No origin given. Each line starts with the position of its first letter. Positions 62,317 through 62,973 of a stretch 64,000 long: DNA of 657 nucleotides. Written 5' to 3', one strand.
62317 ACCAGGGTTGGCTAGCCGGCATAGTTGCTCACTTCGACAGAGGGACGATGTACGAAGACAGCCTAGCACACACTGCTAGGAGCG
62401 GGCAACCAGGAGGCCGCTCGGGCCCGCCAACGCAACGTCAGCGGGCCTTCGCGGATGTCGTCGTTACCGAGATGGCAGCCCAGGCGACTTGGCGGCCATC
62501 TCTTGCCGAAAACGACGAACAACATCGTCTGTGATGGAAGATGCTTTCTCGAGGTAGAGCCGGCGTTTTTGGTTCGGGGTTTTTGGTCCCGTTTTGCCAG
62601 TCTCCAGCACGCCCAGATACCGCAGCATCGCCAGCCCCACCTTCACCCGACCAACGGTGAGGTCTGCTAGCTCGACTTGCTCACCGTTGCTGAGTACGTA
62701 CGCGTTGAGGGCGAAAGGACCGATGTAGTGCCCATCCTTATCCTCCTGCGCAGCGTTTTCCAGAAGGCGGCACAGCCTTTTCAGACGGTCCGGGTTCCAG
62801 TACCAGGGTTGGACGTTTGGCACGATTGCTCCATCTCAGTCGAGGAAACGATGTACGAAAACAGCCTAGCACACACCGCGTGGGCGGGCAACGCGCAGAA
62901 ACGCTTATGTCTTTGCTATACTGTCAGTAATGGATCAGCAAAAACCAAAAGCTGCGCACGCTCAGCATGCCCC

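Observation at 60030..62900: Six tandem, divergent paralogs of an unrecognised ~119-aa basic protein family, each a self-contained expression module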

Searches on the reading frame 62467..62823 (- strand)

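Call 4: search_protein_families(library=pfam, max_evalue=1, proteins=[window:62467-62823:-])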
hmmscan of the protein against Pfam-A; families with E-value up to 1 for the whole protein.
seq(119 aa): 1 family
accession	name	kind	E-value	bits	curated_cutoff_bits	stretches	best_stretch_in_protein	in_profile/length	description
PF15566.12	Imm32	-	0.12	12.8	27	1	10-33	7-32/54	Immunity protein 32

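Call 5: search_protein_families(library=ncbifam, max_evalue=1, proteins=[window:62467-62823:-])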
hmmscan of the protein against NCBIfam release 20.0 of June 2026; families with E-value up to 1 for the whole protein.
seq(119 aa): 0 families
